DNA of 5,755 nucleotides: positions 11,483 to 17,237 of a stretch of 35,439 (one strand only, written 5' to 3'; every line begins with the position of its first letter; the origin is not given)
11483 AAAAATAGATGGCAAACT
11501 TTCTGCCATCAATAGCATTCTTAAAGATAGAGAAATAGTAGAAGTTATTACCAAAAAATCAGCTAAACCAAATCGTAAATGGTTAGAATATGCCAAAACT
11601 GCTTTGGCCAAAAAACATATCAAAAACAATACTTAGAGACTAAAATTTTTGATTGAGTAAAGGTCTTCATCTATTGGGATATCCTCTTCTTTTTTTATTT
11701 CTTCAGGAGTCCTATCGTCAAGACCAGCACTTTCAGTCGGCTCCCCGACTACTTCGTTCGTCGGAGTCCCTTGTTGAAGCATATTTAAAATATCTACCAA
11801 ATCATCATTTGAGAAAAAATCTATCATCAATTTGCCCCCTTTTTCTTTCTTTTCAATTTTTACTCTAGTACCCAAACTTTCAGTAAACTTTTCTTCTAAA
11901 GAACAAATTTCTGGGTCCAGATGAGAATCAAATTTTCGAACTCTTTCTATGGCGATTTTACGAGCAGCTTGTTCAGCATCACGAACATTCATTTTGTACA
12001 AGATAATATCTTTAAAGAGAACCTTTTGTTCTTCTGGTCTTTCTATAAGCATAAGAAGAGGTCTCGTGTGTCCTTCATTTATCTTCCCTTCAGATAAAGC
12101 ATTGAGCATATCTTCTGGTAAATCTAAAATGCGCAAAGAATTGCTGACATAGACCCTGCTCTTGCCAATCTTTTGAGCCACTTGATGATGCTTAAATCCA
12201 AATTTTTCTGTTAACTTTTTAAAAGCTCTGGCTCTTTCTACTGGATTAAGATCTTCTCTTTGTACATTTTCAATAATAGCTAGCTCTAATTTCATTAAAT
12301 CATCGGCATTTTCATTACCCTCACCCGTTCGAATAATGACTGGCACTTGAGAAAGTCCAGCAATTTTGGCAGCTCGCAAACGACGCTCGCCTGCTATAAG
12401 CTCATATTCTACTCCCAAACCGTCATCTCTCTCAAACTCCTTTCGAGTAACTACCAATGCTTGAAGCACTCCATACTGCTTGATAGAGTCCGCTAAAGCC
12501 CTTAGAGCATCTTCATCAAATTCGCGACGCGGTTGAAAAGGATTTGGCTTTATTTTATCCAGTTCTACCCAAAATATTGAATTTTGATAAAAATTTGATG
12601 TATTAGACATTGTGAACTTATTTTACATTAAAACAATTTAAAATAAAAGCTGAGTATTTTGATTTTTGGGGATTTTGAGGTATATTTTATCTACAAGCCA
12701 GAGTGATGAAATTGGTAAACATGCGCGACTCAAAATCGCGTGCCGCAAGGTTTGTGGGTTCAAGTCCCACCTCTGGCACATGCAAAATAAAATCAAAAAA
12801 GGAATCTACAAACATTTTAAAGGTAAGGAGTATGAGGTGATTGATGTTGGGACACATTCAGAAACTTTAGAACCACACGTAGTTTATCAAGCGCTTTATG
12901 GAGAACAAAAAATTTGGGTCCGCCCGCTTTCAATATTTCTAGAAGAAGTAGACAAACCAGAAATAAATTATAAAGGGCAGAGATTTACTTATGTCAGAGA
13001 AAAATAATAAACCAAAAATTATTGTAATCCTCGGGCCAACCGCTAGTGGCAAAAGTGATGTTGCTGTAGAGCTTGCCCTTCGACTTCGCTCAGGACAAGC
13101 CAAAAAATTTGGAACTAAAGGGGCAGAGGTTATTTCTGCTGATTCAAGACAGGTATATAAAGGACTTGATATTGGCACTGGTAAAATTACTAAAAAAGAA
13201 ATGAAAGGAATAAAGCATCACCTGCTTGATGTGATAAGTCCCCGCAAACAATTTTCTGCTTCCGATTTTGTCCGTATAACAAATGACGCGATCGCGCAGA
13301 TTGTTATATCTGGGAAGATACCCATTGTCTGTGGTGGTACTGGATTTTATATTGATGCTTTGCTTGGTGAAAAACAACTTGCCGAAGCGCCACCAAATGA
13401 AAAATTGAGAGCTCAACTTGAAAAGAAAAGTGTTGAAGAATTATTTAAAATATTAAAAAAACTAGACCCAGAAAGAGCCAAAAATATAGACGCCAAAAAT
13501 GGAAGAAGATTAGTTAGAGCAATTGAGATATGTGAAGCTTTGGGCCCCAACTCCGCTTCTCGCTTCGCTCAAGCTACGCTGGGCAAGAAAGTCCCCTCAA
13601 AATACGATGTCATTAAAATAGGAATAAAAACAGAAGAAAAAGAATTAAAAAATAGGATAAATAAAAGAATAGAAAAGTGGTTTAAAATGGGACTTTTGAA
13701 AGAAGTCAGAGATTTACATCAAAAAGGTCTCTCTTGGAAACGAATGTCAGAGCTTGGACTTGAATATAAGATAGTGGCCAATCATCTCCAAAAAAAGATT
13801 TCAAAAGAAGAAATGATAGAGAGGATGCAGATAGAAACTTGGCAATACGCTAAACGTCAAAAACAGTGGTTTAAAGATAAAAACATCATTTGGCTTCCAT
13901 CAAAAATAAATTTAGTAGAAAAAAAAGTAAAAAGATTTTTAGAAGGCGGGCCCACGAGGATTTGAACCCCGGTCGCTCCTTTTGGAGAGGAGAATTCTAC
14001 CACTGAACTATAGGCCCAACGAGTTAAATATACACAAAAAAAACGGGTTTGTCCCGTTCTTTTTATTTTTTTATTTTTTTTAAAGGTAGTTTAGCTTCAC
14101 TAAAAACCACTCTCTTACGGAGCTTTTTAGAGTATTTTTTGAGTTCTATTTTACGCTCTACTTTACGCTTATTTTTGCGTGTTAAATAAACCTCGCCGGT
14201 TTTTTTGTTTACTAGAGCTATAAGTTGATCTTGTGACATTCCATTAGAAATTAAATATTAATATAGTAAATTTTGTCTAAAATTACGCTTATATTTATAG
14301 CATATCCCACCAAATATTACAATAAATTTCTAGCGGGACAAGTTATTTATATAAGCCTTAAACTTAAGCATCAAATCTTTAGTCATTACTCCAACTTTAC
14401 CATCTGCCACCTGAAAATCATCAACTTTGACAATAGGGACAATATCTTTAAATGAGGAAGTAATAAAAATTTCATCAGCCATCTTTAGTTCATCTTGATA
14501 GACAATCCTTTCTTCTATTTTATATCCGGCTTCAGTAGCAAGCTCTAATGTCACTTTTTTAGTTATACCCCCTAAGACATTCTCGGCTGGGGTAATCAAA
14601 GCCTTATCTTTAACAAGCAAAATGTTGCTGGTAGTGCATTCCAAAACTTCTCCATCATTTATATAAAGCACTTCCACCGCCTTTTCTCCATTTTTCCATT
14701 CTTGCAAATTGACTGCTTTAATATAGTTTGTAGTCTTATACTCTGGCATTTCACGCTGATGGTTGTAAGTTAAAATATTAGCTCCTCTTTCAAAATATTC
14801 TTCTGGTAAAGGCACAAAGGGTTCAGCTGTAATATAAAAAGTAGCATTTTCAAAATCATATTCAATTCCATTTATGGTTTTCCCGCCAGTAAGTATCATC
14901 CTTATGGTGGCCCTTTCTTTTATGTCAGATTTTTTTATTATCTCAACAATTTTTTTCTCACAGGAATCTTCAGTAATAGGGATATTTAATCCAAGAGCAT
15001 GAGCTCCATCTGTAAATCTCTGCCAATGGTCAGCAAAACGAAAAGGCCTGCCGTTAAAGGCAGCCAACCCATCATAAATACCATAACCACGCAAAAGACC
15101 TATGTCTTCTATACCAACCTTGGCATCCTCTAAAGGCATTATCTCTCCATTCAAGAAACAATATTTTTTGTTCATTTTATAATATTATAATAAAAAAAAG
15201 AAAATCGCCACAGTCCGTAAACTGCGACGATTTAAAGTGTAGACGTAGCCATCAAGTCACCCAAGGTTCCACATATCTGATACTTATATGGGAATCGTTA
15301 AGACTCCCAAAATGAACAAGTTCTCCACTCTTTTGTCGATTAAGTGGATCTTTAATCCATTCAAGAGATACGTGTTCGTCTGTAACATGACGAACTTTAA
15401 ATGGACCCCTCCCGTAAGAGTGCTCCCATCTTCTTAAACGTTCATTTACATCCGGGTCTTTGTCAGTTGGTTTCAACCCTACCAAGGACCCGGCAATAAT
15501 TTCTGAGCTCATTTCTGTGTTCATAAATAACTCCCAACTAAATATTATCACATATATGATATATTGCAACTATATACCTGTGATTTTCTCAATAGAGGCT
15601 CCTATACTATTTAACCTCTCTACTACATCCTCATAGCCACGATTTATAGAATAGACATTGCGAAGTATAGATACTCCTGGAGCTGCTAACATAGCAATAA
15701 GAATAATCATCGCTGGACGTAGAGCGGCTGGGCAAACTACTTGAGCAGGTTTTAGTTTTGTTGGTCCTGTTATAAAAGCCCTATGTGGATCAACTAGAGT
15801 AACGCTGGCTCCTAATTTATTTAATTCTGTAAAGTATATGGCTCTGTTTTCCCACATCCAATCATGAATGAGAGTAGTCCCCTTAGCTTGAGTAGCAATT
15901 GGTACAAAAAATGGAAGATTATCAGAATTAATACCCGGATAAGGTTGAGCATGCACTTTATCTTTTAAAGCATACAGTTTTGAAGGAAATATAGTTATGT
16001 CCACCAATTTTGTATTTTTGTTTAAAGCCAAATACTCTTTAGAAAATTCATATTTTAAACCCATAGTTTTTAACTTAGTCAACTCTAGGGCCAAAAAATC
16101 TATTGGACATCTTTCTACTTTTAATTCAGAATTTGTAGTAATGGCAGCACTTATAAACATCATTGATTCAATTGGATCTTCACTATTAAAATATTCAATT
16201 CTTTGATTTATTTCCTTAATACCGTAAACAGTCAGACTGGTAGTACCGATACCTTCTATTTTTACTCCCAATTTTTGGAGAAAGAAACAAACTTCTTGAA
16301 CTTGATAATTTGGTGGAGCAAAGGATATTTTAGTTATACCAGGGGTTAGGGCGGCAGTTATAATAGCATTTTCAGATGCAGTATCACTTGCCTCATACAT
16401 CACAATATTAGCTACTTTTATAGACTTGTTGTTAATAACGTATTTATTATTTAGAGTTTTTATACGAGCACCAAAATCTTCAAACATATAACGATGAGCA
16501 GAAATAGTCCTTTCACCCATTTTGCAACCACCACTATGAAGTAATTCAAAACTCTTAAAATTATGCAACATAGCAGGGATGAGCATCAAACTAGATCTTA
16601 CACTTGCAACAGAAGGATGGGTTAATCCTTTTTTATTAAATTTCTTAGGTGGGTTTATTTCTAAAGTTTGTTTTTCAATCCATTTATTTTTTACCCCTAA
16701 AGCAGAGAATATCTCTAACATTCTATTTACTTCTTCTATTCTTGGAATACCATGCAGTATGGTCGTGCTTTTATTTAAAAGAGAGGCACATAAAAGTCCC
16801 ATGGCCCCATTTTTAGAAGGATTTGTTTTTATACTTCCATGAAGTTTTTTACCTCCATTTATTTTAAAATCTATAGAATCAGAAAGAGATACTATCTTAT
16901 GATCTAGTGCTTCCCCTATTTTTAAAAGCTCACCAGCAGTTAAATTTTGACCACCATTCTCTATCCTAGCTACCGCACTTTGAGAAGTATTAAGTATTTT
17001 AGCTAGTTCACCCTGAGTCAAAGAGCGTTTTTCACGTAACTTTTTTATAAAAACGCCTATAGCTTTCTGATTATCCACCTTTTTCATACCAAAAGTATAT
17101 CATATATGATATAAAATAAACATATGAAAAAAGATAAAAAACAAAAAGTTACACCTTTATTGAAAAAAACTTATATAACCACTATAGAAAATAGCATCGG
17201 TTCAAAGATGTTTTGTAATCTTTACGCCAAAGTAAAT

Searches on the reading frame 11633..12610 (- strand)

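Call 20: search_protein_families(library=pfam, proteins=[window:11633-12610:-], max_evalue=0.001)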
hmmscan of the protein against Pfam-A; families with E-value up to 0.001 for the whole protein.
window:11633-12610:- (325 aa): 3 families
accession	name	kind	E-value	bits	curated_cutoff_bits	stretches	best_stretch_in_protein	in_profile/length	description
PF17762.8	HTH_ParB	-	1.7e-30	105.6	22.6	1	119-219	1-100/102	ParB HTH domain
PF02195.25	ParB_N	-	2.6e-25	88.7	26.3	1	15-117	6-95/95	ParB N-terminal domain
PF23552.2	ParB_C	-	6.4e-12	45.2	23.8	1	232-278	2-49/50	ParB dimerisation domain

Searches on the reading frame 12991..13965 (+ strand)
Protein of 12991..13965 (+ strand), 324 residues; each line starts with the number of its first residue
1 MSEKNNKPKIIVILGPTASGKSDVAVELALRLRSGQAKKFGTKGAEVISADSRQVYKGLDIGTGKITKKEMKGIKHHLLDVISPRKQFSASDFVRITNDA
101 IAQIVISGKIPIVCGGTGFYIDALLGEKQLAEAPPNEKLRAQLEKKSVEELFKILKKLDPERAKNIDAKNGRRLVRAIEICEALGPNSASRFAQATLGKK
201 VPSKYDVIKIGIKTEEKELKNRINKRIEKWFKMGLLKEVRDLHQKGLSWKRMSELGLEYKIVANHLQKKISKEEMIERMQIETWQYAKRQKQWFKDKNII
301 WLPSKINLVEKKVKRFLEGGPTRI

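Call 71: search_protein_families(library=pfam, proteins=[window:12991-13965:+], max_evalue=0.001)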
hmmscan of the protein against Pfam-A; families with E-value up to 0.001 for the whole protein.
window:12991-13965:+ (324 aa): 2 families
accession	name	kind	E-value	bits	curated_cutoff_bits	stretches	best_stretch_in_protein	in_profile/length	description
PF01715.23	IPPT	-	1.9e-72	244.3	23.6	1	54-296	1-242/243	IPP transferase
PF01745.22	IPT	-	2.3e-08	34.2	20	1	9-80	2-62/233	Isopentenyl transferase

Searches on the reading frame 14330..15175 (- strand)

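Call 71: search_protein_families(library=pfam, proteins=[window:14330-15175:-], max_evalue=0.001)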
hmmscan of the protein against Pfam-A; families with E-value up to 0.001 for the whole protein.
window:14330-15175:- (281 aa): 1 family
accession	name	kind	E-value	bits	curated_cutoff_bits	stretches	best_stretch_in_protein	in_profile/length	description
PF01063.24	Aminotran_4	-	5e-46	157.8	28.5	1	32-251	1-223/223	Amino-transferase class IV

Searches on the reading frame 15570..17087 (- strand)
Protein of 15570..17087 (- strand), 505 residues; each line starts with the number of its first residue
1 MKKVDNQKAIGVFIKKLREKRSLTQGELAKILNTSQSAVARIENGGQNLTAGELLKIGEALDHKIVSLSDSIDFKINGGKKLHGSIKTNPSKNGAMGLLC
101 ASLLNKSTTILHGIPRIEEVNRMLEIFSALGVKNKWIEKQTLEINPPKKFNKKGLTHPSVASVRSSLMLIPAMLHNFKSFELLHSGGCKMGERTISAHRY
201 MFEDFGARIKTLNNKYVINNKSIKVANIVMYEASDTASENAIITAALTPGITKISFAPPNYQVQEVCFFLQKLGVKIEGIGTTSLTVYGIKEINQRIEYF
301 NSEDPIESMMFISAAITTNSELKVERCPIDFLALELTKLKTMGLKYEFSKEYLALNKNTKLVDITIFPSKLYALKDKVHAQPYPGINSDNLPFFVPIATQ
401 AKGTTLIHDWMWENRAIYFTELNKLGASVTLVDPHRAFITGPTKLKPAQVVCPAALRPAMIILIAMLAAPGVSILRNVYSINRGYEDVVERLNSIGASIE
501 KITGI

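Call 71: search_protein_families(library=pfam, proteins=[window:15570-17087:-], max_evalue=0.001)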
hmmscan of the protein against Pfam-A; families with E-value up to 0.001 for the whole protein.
window:15570-17087:- (505 aa): 5 families
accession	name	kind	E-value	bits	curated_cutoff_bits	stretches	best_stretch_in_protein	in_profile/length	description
PF00275.25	EPSP_synthase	-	5.7e-46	157.5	22.8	1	77-492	2-417/417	EPSP synthase (3-phosphoshikimate 1-carboxyvinyltransferase)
PF01381.28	HTH_3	-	1.9e-11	44.2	23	1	14-62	1-49/55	Helix-turn-helix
PF13560.12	HTH_31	-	2.2e-08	34.7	27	1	10-61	2-54/64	Helix-turn-helix domain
PF12844.13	HTH_19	-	3.9e-06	27.1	30.2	1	12-61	2-51/64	Helix-turn-helix domain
PF13744.12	HTH_37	-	0.00058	20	27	0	11-47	20-56/80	Helix-turn-helix domain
